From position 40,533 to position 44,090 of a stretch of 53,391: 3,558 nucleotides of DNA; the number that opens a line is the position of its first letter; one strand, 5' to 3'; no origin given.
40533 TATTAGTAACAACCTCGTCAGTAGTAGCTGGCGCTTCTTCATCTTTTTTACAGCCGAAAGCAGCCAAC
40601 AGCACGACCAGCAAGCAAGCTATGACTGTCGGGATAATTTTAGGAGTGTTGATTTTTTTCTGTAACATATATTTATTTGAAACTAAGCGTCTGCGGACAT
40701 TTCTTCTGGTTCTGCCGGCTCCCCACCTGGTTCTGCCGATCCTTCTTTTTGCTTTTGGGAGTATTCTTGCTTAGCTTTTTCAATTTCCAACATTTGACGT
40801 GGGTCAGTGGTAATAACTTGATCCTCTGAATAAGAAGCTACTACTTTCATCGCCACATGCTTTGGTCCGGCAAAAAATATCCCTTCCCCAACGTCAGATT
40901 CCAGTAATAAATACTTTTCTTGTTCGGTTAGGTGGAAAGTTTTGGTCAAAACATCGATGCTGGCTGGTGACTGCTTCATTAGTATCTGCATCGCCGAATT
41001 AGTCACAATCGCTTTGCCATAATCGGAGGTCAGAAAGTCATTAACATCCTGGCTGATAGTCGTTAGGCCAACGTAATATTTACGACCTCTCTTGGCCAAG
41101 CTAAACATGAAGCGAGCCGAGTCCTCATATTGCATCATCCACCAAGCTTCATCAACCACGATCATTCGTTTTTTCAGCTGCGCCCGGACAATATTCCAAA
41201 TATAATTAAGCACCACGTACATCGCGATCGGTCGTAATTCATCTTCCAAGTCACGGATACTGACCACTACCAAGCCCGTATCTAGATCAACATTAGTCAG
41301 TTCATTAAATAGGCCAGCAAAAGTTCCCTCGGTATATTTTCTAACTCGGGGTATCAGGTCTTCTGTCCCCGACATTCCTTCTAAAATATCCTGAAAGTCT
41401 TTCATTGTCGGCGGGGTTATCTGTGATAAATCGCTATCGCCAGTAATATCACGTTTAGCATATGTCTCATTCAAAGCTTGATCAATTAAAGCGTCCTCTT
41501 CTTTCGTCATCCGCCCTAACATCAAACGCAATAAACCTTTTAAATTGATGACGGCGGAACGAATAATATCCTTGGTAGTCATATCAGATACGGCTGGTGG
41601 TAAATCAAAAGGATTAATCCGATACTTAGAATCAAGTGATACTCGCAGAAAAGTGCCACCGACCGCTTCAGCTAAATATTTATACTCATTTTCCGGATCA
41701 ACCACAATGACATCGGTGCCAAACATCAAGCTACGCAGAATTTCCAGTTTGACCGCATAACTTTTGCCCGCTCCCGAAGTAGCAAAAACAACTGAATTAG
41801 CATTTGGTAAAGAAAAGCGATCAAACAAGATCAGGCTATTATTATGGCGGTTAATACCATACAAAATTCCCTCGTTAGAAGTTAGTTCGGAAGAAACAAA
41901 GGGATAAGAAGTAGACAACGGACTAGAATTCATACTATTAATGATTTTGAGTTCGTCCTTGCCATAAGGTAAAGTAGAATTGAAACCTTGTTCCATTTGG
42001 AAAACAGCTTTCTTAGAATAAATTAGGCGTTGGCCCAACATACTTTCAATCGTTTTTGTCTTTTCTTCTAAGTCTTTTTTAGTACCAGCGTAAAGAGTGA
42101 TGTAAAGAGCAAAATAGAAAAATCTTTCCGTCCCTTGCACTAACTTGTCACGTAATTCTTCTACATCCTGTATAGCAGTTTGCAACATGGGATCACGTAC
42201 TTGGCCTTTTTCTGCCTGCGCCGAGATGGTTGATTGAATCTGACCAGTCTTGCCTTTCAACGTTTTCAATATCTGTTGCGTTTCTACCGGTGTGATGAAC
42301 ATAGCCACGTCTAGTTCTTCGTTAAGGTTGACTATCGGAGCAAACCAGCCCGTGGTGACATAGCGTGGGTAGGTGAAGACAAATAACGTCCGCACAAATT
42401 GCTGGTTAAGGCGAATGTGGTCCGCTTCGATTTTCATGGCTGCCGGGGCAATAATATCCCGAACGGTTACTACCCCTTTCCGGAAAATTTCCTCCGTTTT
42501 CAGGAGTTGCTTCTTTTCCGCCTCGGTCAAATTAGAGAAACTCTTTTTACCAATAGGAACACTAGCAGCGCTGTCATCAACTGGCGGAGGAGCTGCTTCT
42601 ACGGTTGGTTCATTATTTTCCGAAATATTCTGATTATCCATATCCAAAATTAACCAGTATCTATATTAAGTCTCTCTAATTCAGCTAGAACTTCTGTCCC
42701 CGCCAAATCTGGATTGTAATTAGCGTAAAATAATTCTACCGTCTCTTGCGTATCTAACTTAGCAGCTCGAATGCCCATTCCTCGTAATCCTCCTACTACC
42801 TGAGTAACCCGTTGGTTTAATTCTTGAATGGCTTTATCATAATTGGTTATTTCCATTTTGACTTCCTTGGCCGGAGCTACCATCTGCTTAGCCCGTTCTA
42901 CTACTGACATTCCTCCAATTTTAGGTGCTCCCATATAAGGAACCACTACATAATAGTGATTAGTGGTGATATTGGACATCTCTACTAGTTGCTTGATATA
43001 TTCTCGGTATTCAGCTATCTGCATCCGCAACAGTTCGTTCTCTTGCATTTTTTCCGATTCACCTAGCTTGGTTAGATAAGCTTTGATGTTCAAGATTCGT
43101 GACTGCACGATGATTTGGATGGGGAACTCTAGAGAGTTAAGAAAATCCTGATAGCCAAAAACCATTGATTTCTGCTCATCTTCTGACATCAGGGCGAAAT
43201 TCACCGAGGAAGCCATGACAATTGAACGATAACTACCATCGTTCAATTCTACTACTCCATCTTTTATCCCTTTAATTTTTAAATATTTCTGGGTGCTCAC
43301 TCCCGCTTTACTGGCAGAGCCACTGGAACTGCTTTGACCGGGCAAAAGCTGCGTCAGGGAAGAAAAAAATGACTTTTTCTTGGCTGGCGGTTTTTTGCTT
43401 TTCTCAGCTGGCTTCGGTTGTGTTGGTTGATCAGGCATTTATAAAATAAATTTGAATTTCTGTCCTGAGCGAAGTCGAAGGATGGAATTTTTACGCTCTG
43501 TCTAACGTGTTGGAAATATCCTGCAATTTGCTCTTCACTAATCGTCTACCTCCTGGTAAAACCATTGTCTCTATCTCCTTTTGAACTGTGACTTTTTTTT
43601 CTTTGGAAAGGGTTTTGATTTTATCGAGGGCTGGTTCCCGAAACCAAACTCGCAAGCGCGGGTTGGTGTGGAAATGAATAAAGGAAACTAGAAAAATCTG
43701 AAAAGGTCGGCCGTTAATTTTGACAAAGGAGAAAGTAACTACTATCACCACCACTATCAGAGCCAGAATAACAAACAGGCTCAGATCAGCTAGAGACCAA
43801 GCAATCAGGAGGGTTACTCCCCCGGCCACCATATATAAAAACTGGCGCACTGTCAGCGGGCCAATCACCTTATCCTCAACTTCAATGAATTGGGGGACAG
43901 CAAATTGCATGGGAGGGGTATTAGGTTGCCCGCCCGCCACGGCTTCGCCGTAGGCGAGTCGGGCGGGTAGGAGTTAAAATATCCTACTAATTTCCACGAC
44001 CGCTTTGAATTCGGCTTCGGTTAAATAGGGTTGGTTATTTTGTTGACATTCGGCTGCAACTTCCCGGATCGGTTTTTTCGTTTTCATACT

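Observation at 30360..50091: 19.7-kb, 14-gene type IV secretion-like operon with no DNA-transfer genes in the window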

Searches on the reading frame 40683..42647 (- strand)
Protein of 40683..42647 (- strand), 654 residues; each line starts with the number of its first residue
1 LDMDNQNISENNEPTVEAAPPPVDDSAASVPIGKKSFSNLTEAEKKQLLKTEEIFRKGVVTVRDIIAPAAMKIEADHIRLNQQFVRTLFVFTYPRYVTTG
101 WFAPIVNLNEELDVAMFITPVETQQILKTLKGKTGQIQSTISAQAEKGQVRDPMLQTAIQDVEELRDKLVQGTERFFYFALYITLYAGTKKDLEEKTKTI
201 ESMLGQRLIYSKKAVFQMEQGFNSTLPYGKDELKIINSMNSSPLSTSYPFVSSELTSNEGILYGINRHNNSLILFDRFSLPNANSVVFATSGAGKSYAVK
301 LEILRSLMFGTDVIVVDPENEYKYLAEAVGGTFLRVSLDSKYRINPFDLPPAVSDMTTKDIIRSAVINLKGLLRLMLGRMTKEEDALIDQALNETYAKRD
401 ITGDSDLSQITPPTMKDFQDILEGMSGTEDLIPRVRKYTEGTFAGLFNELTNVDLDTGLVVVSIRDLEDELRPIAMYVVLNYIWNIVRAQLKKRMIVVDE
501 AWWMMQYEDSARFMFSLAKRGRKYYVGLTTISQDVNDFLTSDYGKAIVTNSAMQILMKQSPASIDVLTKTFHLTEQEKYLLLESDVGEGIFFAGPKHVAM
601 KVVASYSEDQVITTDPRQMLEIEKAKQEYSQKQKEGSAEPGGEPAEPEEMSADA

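Call 5: search_protein_families(library=pfam, proteins=[window:40683-42647:-], max_evalue=0.01)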
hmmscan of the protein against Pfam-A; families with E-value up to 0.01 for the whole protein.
window:40683-42647:- (654 aa): 4 families
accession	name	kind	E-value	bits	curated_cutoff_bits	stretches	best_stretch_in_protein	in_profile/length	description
PF19044.6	P-loop_TraG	-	4.3e-26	91.9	25.8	1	280-584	27-345/413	TraG P-loop domain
PF12846.13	AAA_10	-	5.1e-12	45.9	27.5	2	282-394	21-133/362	AAA-like domain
PF01935.23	DUF87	-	1.3e-08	35.6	23.2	1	287-352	28-95/220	Helicase HerA, central domain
PF03135.19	CagE_TrbE_VirB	-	7.3e-08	33.1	21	1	80-227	61-196/204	CagE, TrbE, VirB family, component of type IV transporter system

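Call 11: find_related_loci(query=window:40683-42647:-, collection=genome_contigs, flank=10000)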
Query window:40683-42647:- (654 aa) in genome_contigs; peptide patterns used: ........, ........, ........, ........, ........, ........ (x = any residue, [..] = any of these).
235 stretches matched a pattern; 203 encode a relative of the query (tblastn E <= 1e-3); the best 80 are kept; 80 distinct loci.
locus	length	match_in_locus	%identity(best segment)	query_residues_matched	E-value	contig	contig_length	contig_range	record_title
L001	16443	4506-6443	95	1-646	0e+0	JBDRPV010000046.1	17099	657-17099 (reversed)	MAG: Parcubacteria group bacterium isolate MEGAHIT-group-2.138 k141_57055, whole genome shotgun sequence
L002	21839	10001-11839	89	23-635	0e+0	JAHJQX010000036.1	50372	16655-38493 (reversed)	MAG: Patescibacteria group bacterium isolate OS_PC_MetaG.mb.121 OS_PC_MetaG.mb.121_k141_629221, whole genome shotgun seq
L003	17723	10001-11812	74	30-633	0e+0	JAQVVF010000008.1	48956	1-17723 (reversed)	MAG: Patescibacteria group bacterium isolate STF1_73 NODE_1351_length_48956_cov_5.727846_Sandtown_F1, whole genome shotg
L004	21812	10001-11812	74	30-633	0e+0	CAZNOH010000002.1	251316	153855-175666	MAG TPA_asm: uncultured Candidatus Saccharibacteria bacterium isolate SRP302447_co1_146 genome assembly, contig: NODE_15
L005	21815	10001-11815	72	30-634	0e+0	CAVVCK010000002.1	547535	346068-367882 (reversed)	MAG: uncultured bacterium isolate MFD02416.bin.1.123 genome assembly, contig: contig_80056, whole genome shotgun sequenc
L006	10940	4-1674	75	78-634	0e+0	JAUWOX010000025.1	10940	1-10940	MAG: bacterium isolate CSMAG_2461 CSMAG_2461_k141_614364_length_10940_cov_6.0000, whole genome shotgun sequence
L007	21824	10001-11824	70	30-637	0e+0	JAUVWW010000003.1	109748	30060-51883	MAG: bacterium isolate CSMAG_1200 CSMAG_1200_k127_1089374_length_109748_cov_17.2915, whole genome shotgun sequence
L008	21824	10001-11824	63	32-639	0e+0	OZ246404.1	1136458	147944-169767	MAG: uncultured Candidatus Saccharibacteria bacterium isolate SRP220891_co2_302 genome assembly, chromosome: 1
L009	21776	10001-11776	63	44-635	0e+0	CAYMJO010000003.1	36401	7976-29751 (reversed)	MAG TPA_asm: uncultured Candidatus Saccharibacteria bacterium isolate SRP011637_co1_133 genome assembly, contig: NODE_23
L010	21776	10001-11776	64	48-637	0e+0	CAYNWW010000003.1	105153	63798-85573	MAG TPA_asm: uncultured Candidatus Saccharibacteria bacterium isolate SRP278252_co2_845 genome assembly, contig: NODE_26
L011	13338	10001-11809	62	47-650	0e+0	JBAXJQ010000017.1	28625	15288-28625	MAG: Candidatus Falkowbacteria bacterium isolate ELA379 MAG379_17, whole genome shotgun sequence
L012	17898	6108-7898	63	47-647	0e+0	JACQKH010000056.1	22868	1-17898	MAG: Candidatus Kerfeldbacteria bacterium isolate NC_groundwater_1172_Ag_S-0.1um_55_34 S_p1_S3_coassembly_k141_1772488,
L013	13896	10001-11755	63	43-627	0e+0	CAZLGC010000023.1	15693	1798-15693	MAG TPA_asm: uncultured Candidatus Saccharibacteria bacterium isolate binchicken_co334_89 genome assembly, contig: NODE_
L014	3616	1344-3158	62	33-637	0e+0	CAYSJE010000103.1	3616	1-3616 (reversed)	MAG TPA_asm: uncultured Candidatus Saccharibacteria bacterium isolate binchicken_co122_203 genome assembly, contig: NODE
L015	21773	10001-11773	64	47-636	0e+0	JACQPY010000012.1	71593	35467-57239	MAG: Candidatus Kerfeldbacteria bacterium isolate NC_groundwater_1319_Ag_S-0.2um_58_88 S_p2_S4_coassembly_k141_2575015,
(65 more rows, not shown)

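Call 26: find_encoding_contigs(protein=window:40683-42647:-, flank=10000, max_places=4)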
Protein window:40683-42647:- (654 aa): no gene with exactly this product is on record in the collection.

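Call 38: search_protein_families(library=ncbifam, proteins=[window:40683-42647:-], max_evalue=0.01)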
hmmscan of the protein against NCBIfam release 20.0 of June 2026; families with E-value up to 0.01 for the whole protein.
window:40683-42647:- (654 aa): 13 families
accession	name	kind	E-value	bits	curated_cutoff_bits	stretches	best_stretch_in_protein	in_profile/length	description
NF045971.1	conju_CD1110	equivalog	1.7e-108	363.9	325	1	40-599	166-733/752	VirB4-like conjugal transfer ATPase, CD1110 family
NF045975.1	VirB4_plasma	equivalog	3.3e-80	270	590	1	41-611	279-892/894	Mbov_0397 family ICE element conjugal transfer ATPase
TIGR02746.1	TraC-F-type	equivalog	6.6e-50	169.8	567.05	1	140-579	279-731/800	type IV secretion system protein TraC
TIGR00929.1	VirB4_CagE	subfamily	9.7e-36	123.3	643.1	1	80-591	237-734/792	VirB4 family type IV secretion/conjugal transfer ATPase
NF010278.0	PRK13721.1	subfamily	1.8e-19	69.2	1177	1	153-564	339-766/874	type IV secretion system protein TraC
TIGR03783.1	Bac_Flav_CT_G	subfamily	3e-14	51.9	261.55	1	280-582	436-758/829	TraG family conjugative transposon ATPase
NF010473.0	PRK13898.1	equivalog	3.7e-11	41.8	1050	1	158-592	318-742/801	type IV secretion system ATPase VirB4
NF041017.1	DNA_import_CedB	equivalog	4.1e-11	42.2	700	1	102-538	102-519/590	DNA import protein CedB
NF052333.1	ATPase_TcpF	exception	1.6e-06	26.3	1100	1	112-323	282-503/813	conjugal transfer ATPase TcpF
NF040819.1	helicase_HerA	equivalog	1.6e-05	23.7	970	0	485-537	395-450/561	DNA double-strand break repair helicase HerA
NF053655.1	CedD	equivalog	5.8e-05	21.9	600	0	480-593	405-514/527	DNA-translocating ATPase CedD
NF042935.1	SCO6880_fam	subfamily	0.00012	21.1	60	1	68-229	313-476/477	SCO6880 family protein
NF010447.0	PRK13873.1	equivalog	0.0015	16.5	1020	1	470-565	612-710/815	conjugal transfer protein TrbE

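Call 86: search_dna_similar(query=window:40683-42647:-, collection=plasmids, mode=protein, max_rows=25, max_evalue=1e-10)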
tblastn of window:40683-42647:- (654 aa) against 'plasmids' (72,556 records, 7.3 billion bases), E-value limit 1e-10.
Records with a match: 1673; places in all: 1775; records where one place covers at least 80% of the query: 968.
Best place of each record, by identity: <60% 1673.
By first word of the organism name: Bacillus 392; Enterococcus 241; Staphylococcus 175; Lactiplantibacillus 94; Lactococcus 77; Clostridium 39; Lacticaseibacillus 33; Sphingobium 30; Latilactobacillus 28; Vibrio 28; and 166 more.
By predicted mobility (MOB-suite, as given by PLSDB): conjugative 954; non-mobilizable 618; mobilizable 101.
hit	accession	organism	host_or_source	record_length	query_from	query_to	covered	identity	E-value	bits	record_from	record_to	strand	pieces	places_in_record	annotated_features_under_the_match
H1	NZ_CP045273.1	Priestia megaterium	pure culture,Paper surface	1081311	33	618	90%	36.1%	5e-51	390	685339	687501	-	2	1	none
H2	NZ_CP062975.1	Pontibacillus sp. ALD_SL1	mangrove mud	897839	50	626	88%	36.3%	8e-116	389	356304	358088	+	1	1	VirB4-like conjugal transfer ATPase, CD1110 family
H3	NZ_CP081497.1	Streptomyces sp. BHT-5-2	whole organism,plant soil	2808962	64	619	85%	35.4%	8e-98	337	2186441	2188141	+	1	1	none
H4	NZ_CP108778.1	Embleya sp. NBC_00896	-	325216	61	621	86%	34.8%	6e-99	340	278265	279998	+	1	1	ATP-binding protein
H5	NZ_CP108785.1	Embleya sp. NBC_00888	-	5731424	58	614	85%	34.4%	3e-85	300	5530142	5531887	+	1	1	none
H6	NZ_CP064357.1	Miltoncostaea oceani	pure culture,marine sediment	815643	41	634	91%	28.7%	2e-73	265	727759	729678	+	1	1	DUF87 domain-containing protein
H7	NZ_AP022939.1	Bacillus cereus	-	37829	33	618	90%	28.5%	3e-63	235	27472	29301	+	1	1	DUF87 domain-containing protein | hypothetical protein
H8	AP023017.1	Bacillus cereus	-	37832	33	618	90%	28.5%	3e-63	235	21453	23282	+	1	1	traE: conjugal transfer protein | hypothetical protein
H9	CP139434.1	Brevibacillus halotolerans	cell culture,freshwater soil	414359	54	611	85%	29.4%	8e-73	263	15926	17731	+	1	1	DUF87 domain-containing protein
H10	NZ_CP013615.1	Clostridium perfringens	canine,Pure culture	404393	43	612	87%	28.7%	3e-66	244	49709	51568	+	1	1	DUF87 domain-containing protein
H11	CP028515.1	Carboxydocella thermautotrophica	environmental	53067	61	622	86%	28.5%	1e-57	219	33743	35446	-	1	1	hypothetical protein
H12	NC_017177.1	Clostridioides difficile BI1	Homo sapiens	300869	36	612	88%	27.7%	2e-65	241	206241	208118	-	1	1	ATP-binding protein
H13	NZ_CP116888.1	Aneurinibacillus sp. Ricciae_BoGa-3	whole organism,Plant material,Lab grown ...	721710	51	588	82%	29.7%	4e-74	267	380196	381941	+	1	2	DUF87 domain-containing protein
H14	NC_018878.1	Bacillus thuringiensis Bt407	-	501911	53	588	82%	29.7%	1e-70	257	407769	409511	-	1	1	DUF87 domain-containing protein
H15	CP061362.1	Clostridioides sp. ES-W-0016-02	water,pond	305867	45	612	87%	28.0%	9e-65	239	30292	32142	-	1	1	ATP-binding protein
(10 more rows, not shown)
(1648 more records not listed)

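Call 87: get_annotated_region(hit=H2, flank=12000)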
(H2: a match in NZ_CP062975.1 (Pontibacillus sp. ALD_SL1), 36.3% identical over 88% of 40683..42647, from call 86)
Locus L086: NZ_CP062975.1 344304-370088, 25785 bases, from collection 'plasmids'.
description: Pontibacillus sp. ALD_SL1 plasmid unnamed, complete sequence
organism: Pontibacillus sp. ALD_SL1 (NCBI taxid 2777185)
taxonomy: Bacteria; Bacillota; Bacilli; Bacillales; Bacillaceae; Pontibacillus; Pontibacillus sp. ALD SL1
host: -; source: mangrove mud; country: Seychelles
typing (MOB-suite, as given by PLSDB): non-mobilizable
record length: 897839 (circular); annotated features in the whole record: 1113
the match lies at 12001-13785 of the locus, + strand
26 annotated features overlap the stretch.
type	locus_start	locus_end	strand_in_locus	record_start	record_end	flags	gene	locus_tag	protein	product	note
CDS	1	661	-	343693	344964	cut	-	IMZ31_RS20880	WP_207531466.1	hypothetical protein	-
CDS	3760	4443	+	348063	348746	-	-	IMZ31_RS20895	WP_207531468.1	chemotaxis protein CheW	GO:0006935 - chemotaxis [Evidence IEA]; GO:0007165 - signal transduction [Evidence IEA]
CDS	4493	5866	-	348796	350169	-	-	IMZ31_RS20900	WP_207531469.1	hypothetical protein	-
CDS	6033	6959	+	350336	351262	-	-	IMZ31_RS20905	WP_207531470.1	hypothetical protein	-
CDS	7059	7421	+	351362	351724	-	-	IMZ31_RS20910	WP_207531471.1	hypothetical protein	-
CDS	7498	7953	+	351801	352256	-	-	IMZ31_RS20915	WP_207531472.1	Mbov_0395 family pilin-like conjugal transfer protein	-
CDS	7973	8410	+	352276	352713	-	-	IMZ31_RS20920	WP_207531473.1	hypothetical protein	-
CDS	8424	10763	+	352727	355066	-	-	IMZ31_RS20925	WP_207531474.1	hypothetical protein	-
CDS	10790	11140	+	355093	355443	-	-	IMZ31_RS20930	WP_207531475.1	hypothetical protein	-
CDS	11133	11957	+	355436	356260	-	-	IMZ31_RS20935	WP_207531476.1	hypothetical protein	-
CDS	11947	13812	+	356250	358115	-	-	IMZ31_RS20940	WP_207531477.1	VirB4-like conjugal transfer ATPase, CD1110 family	-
CDS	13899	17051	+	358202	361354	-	-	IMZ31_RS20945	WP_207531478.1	peptidoglycan DD-metalloendopeptidase family protein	-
CDS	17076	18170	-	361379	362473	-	-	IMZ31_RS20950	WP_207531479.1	hypothetical protein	-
CDS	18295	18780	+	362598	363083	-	-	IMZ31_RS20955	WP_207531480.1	hypothetical protein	-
CDS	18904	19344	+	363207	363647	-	-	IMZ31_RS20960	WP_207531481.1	YaaR family protein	-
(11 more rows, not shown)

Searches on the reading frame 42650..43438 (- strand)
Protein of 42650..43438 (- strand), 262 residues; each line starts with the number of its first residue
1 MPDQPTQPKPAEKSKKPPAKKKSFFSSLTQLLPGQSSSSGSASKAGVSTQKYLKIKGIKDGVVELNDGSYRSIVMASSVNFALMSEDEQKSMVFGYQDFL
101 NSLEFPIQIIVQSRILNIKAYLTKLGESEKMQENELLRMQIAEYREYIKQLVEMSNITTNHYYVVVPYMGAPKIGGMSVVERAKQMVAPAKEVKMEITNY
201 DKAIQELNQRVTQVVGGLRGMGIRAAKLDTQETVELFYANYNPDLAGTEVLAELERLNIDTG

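Call 5: search_protein_families(library=pfam, proteins=[window:42650-43438:-], max_evalue=0.01)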
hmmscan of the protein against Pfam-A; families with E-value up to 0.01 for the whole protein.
window:42650-43438:- (262 aa): 0 families

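Call 33: search_protein_families(library=pfam, proteins=[window:42650-43438:-], max_evalue=10)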
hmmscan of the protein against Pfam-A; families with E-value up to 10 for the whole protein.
window:42650-43438:- (262 aa): 4 families
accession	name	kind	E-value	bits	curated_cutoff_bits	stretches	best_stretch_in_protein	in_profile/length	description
PF23204.1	KIF21A_2nd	-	0.046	14.5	27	1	107-134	54-81/90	KIF21A-like domain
PF13012.11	MitMem_reg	-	0.2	12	26.6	1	182-215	12-45/113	Maintenance of mitochondrial structure and function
PF21019.4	Spectrin_3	-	1.2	10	24.4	1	180-215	33-68/68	Spectrin-like repeat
PF13035.11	DUF3896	-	5.4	7.7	25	1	124-155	27-55/61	Protein of unknown function (DUF3896)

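Call 38: search_protein_families(library=ncbifam, proteins=[window:42650-43438:-], max_evalue=0.01)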
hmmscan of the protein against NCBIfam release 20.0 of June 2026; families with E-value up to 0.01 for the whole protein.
window:42650-43438:- (262 aa): 3 families
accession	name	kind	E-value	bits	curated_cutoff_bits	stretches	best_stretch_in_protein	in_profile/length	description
NF045971.1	conju_CD1110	equivalog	1.1e-09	37.1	325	1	58-165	11-118/752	VirB4-like conjugal transfer ATPase, CD1110 family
NF045975.1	VirB4_plasma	equivalog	1.5e-09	36.2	590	1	49-245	104-279/894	Mbov_0397 family ICE element conjugal transfer ATPase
NF041427.1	TrsD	subfamily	0.00019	21.3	200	1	54-210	20-189/201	TrsD/TraD family conjugative transfer protein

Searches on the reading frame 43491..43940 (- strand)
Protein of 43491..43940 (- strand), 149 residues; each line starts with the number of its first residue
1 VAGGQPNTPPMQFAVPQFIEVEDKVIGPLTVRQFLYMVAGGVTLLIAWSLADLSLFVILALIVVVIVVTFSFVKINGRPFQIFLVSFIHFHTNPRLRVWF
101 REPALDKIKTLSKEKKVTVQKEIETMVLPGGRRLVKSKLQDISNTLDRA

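Call 5: search_protein_families(library=pfam, proteins=[window:43491-43940:-], max_evalue=0.01)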
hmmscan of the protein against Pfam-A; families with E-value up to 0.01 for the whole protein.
window:43491-43940:- (149 aa): 2 families
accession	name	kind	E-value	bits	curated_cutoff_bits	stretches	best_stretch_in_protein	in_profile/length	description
PF12666.12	PrgI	-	1.5e-11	45.1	27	1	20-98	8-90/91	PrgI family protein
PF12648.12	TcpE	-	0.00019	22.3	29.9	1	28-96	23-93/100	TcpE family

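Call 38: search_protein_families(library=ncbifam, proteins=[window:43491-43940:-], max_evalue=0.01)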
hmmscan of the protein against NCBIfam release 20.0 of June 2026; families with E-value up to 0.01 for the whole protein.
window:43491-43940:- (149 aa): 1 family
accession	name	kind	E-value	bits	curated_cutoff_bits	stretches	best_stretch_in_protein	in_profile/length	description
NF042935.1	SCO6880_fam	subfamily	0.00087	18.3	60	1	24-92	12-79/477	SCO6880 family protein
